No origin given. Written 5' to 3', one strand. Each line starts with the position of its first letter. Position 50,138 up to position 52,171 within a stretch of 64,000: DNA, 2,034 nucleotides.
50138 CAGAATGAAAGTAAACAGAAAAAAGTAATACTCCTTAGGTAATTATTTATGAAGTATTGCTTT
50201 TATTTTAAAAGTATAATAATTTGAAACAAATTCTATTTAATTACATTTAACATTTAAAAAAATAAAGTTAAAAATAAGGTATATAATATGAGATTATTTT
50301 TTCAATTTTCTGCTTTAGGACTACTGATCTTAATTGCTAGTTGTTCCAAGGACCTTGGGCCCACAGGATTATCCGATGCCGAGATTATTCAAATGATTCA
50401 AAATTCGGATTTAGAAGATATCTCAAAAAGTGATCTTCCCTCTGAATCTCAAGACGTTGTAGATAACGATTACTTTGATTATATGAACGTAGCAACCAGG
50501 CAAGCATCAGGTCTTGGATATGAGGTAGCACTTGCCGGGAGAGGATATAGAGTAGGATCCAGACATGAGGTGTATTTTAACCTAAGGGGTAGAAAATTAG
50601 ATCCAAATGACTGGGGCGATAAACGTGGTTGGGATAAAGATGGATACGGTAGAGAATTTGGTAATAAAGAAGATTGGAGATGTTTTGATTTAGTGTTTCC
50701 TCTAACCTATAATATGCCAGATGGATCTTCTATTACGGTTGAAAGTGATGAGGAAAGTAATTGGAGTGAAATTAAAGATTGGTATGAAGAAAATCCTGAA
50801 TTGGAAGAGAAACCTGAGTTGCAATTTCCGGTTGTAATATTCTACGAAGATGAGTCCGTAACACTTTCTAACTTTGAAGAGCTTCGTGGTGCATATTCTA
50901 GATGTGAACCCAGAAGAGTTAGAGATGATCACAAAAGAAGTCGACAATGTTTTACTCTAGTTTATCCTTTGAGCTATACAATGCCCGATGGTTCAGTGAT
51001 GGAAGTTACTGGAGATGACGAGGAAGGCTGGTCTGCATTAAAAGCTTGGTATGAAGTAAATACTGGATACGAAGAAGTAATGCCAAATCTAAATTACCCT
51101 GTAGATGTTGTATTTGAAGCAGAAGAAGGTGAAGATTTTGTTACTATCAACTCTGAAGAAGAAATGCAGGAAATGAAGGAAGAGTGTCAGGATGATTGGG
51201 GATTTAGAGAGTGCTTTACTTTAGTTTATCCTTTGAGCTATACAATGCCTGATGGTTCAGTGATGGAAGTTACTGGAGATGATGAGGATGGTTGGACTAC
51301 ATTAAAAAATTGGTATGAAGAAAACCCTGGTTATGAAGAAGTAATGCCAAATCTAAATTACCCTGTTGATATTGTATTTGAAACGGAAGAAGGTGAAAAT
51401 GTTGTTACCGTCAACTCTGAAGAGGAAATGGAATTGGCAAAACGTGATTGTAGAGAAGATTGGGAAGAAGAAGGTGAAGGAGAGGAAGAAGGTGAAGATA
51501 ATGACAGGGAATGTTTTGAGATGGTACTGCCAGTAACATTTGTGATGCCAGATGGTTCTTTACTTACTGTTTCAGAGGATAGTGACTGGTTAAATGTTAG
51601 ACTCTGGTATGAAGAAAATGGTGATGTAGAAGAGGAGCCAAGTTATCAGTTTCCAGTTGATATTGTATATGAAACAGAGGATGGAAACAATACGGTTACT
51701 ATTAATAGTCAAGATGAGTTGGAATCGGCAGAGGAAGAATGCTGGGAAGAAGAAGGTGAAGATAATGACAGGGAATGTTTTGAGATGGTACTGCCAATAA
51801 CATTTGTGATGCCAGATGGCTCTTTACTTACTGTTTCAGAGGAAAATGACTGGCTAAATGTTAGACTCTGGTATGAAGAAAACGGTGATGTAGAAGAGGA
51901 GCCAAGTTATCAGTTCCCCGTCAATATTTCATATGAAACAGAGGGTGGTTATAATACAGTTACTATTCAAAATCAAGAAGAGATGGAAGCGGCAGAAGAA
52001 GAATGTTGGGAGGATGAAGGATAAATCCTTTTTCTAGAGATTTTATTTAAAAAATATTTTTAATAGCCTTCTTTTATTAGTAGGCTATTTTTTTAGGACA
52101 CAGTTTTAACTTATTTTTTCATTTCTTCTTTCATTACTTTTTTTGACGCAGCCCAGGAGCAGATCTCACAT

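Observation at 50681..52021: Five Cys-bounded, highly acidic repeat modules in a stand-alone lipoprotein gene next to the glycan island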

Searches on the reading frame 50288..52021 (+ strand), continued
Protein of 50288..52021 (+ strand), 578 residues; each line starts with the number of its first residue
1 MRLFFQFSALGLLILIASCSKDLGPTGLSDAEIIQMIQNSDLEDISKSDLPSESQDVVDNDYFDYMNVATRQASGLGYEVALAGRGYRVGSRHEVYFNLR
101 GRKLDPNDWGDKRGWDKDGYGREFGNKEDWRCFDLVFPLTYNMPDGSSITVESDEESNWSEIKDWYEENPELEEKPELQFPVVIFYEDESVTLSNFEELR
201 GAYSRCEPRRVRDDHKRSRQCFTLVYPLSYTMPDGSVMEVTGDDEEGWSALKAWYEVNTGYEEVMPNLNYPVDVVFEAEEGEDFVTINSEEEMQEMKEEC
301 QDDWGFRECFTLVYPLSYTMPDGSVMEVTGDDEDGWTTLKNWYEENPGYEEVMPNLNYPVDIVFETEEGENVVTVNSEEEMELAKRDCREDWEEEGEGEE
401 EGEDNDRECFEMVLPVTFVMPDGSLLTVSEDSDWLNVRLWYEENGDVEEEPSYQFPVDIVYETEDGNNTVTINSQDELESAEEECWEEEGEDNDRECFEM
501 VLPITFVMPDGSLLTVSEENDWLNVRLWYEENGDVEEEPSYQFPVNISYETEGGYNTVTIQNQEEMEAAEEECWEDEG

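Call 100: get_annotated_region(hit=H1, flank=8000)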
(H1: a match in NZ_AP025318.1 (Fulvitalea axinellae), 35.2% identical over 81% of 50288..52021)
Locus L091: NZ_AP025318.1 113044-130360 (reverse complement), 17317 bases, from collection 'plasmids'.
description: Fulvitalea axinellae strain DSM 100852 plasmid pFA4, complete sequence
organism: Fulvitalea axinellae (NCBI taxid 1182444)
taxonomy: Bacteria; Bacteroidota; Cytophagia; Cytophagales; Persicobacteraceae; Fulvitalea; Fulvitalea axinellae
host: -; source: -; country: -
typing (MOB-suite, as given by PLSDB): non-mobilizable
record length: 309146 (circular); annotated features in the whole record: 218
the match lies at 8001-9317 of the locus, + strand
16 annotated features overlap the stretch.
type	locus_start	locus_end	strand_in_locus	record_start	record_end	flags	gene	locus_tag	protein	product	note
CDS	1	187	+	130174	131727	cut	-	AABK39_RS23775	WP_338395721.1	hypothetical protein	-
CDS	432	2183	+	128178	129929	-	-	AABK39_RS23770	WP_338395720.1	hypothetical protein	-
CDS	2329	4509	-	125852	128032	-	-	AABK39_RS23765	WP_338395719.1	TonB-dependent receptor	-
CDS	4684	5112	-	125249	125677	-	-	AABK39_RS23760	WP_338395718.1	hypothetical protein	-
CDS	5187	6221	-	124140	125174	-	-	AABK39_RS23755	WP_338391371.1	ISAs1 family transposase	-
CDS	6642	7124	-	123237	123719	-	-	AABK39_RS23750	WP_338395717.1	DUF1877 family protein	-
CDS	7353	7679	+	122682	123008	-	-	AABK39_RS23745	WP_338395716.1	DUF6370 family protein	-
CDS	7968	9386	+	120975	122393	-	-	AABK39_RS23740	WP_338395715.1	hypothetical protein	-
CDS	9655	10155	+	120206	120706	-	-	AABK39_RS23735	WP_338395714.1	RNA polymerase sigma factor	GO:0006352 - DNA-templated transcription initiation [Evidence IEA]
CDS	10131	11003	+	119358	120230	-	-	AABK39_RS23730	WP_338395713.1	FecR domain-containing protein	-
CDS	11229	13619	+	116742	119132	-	-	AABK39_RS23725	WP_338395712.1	carboxypeptidase-like regulatory domain-containing protein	-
CDS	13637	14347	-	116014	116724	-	-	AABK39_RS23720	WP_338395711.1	response regulator transcription factor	-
CDS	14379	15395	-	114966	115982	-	-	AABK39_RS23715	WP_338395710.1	sensor histidine kinase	-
CDS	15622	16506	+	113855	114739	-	-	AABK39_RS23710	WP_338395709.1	6-bladed beta-propeller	-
CDS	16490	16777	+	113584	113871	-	-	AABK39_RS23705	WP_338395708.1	hypothetical protein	-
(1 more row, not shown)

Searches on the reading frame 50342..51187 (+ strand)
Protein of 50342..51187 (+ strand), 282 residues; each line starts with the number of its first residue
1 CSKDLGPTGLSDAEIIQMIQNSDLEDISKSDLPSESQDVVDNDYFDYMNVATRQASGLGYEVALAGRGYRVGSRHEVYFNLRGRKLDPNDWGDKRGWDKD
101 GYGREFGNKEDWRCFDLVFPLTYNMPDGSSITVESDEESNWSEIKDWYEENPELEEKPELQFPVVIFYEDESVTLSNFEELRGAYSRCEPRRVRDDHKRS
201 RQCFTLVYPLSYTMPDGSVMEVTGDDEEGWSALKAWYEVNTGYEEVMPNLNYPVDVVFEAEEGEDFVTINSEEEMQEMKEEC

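Call 48: predict_structure(alignment_id=A3)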
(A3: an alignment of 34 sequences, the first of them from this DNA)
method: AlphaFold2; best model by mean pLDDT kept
length: 282 residues; sequences in the alignment: 34
mean_pLDDT: 72.9   pTM: 0.43
mean pLDDT of the five models: 72.9, 65.0, 63.8, 62.1, 61.0
residues with pLDDT >= 90: 9; 70-90: 186; 50-70: 49; < 50: 38
segments of 3 or more residues with pLDDT < 50: 1-8, 94-111, 190-201
pLDDT, mean of each block of 10 residues (from residue 1): 43 73 80 85 71 84 69 73 79 47 34 71 83 75 77 75 79 79 62 41 76 89 84 87 83 83 78 82 65
secondary structure, 60 per line:
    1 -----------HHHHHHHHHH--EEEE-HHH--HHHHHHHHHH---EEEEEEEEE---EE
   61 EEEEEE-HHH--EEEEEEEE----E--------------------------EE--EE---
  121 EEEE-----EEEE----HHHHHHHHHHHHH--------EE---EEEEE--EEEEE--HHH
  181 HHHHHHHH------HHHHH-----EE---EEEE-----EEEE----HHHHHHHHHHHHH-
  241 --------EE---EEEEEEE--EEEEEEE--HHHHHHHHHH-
elements in order: H12-21 E24-27 H34-43 E47-55 E59-66 E73-80 E121-124 E130-133 H138-150 E164-168 E171-175 H178-188 H195-199 E210-213 E219-222 H227-239 E254-260 E263-269 H272-281

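Call 50: fold_search(model_id=the predicted structure, library=pdb)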
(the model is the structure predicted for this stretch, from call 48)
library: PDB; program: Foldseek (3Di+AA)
matches with E <= 10: 204; with E <= 0.001: 0
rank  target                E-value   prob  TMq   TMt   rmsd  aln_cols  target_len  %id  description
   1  3u1w_A                4.1e-02  0.47  0.18  0.20  21.8       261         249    9  Crystal structure of a Calcium binding protein (BDI_1975) from Parabacteroides distasonis ATCC 8503 at 2.00 A resoluti (released 2012-01-25)
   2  3u1w_C                6.0e-02  0.44  0.18  0.20  21.9       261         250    9  Crystal structure of a Calcium binding protein (BDI_1975) from Parabacteroides distasonis ATCC 8503 at 2.00 A resoluti (released 2012-01-25)
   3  3due                  1.7e-01  0.99  0.18  0.37   2.8        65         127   14  CRYSTAL STRUCTURE OF A PUTATIVE PERIPLASMIC PROTEIN FROM DUF2874 FAMILY (BVU_2987) FROM BACTEROIDES VULGATUS ATCC 8482 A (released 2008-08-05)
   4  6rji                  2.4e-01  0.08  0.11  0.15  20.7       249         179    7  X-ray structure of the elongation factor P of S. aureus (released 2020-04-01)
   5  4ipb_A                2.5e-01  0.85  0.18  0.32   3.6        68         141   16  Crystal structure of a DUF2874 family protein (BACOVA_02504) from Bacteroides ovatus ATCC 8483 at 1.62 A resolution (released 2013-02-20)
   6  4hbr_A                2.7e-01  0.87  0.19  0.33   4.4        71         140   15  Crystal structure of a putative periplasmic proteins (BACEGG_01429) from Bacteroides eggerthii DSM 20697 at 2.40 A res (released 2013-02-27)
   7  4k61_B                3.3e-01  0.89  0.19  0.35   3.3        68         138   16  Crystal structure of a DUF2874 family protein (BACUNI_01296) from Bacteroides uniformis ATCC 8492 at 1.70 A resolution (released 2013-05-01)
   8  8qzv                  4.5e-01  0.09  0.11  0.18  15.4       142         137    9  Crystal structure of translation factor eIF5A from Trichomonas vaginalis (released 2024-07-03)
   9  9jz0_B                4.5e-01  0.06  0.10  0.07  24.3       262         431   10  portal-tail complex of DNA-ejected T7 (released 2024-12-11)
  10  3oyy_B                5.9e-01  0.07  0.13  0.16  16.7       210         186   10  Structure of Pseudomonas aeruginosa elongation factor P (released 2011-03-09)
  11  4k61_A                6.6e-01  0.77  0.19  0.35   3.3        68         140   16  Crystal structure of a DUF2874 family protein (BACUNI_01296) from Bacteroides uniformis ATCC 8492 at 1.70 A resolution (released 2013-05-01)
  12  4hbr_D                6.6e-01  0.60  0.18  0.33   4.5        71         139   15  Crystal structure of a putative periplasmic proteins (BACEGG_01429) from Bacteroides eggerthii DSM 20697 at 2.40 A res (released 2013-02-27)
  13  8qzx_E                6.6e-01  0.08  0.11  0.17  13.8       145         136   11  CryoEM structure of DHS-eIF5A complex structure from Trichomonas vaginalis (released 2024-07-03)
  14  5bnc_B                6.6e-01  0.06  0.10  0.11  20.4       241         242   10  Structure of heme binding protein MSMEG_6519 from Mycobacterium smegmatis (released 2015-10-21)
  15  6bc1_C                6.9e-01  0.12  0.10  0.16  12.7       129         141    9  A Complex between PH Domain of p190RhoGEF and Activated Rac1 Bound to a GTP Analog (released 2017-12-13)
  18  3db7                  8.2e-01  0.91  0.18  0.37   2.8        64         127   14  Crystal structure of a putative calcium-regulated periplasmic protein (bt0923) from bacteroides thetaiotaomicron at 1.40 (released 2008-10-28)
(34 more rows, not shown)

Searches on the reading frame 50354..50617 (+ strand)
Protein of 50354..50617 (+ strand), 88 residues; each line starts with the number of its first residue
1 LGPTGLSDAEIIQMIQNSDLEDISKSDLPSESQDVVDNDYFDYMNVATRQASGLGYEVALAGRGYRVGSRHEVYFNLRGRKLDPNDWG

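Call 54: search_solved_structures(query=A4, max_evalue=10, show_alignments=2)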
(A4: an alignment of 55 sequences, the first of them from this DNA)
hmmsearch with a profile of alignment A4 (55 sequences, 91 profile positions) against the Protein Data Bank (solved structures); distinct sequences matched with E-value up to 10: 11.
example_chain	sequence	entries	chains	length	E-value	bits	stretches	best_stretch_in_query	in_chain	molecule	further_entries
3u1w_A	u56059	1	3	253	0.0021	20.8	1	20-86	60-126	Hypothetical PERIPLASMIC PROTEIN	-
3db7_A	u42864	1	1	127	0.0023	20.7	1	19-57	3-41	putative calcium-regulated periplasmic protein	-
3due_A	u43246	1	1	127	0.07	16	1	19-51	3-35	Putative periplasmic protein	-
6ui4_A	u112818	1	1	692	0.59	13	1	49-82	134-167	myosin I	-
3agb_A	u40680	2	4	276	0.99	12.3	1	11-49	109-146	Red chlorophyll catabolite reductase, chloroplastic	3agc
3aga_A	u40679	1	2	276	0.99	12.3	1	11-49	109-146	Red chlorophyll catabolite reductase, chloroplastic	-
2zxk_A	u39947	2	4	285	1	12.2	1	11-49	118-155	Red chlorophyll catabolite reductase, chloroplastic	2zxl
1un9_A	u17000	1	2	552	1.3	12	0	46-62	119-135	DIHYDROXYACETONE KINASE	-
1un8_A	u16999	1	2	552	1.3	12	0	46-62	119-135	DIHYDROXYACETONE KINASE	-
3l7t_A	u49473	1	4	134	1.8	11.5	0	41-85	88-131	Putative uncharacterized protein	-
4cvn_A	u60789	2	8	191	2.1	11.3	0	4-32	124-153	PUTATIVE ADENYLATE KINASE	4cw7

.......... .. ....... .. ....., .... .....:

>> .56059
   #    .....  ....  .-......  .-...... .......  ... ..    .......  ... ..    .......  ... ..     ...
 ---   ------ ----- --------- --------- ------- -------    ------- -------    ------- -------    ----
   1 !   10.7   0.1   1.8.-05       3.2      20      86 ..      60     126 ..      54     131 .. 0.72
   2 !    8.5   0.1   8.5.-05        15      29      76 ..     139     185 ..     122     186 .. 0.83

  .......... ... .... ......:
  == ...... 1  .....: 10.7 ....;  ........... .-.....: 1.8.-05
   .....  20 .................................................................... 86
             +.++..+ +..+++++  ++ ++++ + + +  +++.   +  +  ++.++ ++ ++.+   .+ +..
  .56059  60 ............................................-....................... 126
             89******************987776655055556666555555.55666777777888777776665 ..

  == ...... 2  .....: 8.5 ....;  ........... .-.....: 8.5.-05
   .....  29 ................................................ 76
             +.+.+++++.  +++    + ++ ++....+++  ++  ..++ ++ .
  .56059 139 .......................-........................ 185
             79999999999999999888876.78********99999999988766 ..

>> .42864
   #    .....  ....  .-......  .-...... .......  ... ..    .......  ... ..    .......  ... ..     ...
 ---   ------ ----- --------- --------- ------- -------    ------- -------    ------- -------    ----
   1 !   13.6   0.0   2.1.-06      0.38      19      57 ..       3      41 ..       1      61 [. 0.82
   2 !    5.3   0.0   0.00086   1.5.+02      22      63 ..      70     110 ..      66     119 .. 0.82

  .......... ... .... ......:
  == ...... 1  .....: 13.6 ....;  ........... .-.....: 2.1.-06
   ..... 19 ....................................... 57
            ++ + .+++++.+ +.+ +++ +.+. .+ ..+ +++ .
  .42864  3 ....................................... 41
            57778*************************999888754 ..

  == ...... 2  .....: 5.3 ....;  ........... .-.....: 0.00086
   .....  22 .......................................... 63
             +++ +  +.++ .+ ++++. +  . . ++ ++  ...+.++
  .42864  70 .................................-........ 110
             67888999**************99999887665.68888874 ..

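Call 55: search_protein_families(library=pfam, alignment_id=A4, max_evalue=10)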
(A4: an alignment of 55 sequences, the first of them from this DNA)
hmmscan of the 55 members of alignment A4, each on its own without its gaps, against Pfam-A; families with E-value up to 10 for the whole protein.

A. member 1, seq(88 aa): 0 families

B. families by the number of members that match (of 55 scanned): 21 families
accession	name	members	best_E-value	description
PF11396.14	PepSY_like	6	2.7e-05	Putative beta-lactamase-inhibitor-like, PepSY-like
PF04198.19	Sugar-bind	1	0.0065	Putative sugar-binding domain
PF22237.3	SO2946-like_C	1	0.0089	SO2946-like, C-terminal domain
PF23852.1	DUF7215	1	0.015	Family of unknown function (DUF7215)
PF11213.13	DUF3006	1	0.024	Protein of unknown function (DUF3006)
PF09547.16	SpoIVA_ATPase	1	0.043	Stage IV sporulation protein A, ATPase domain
PF20980.2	lpg1496_N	1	0.052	lpg1496 N-terminal domain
PF21101.3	YqgU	1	0.061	YqgU-like 6-bladed beta propeller domain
PF24041.1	DUF7350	1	0.062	Domain of unknown function (DUF7350)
PF01429.25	MBD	1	0.065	Methyl-CpG binding domain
PF12790.13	T6SS-SciN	1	0.067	Type VI secretion lipoprotein, VasD, EvfM, TssJ, VC_A0113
PF16816.10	DotD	1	0.083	DotD protein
PF02593.20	DUF166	1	0.085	Domain of unknown function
PF07262.16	CdiI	1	0.11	CDI immunity protein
PF02302.22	PTS_IIB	1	0.12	PTS system, Lactose/Cellobiose specific IIB subunit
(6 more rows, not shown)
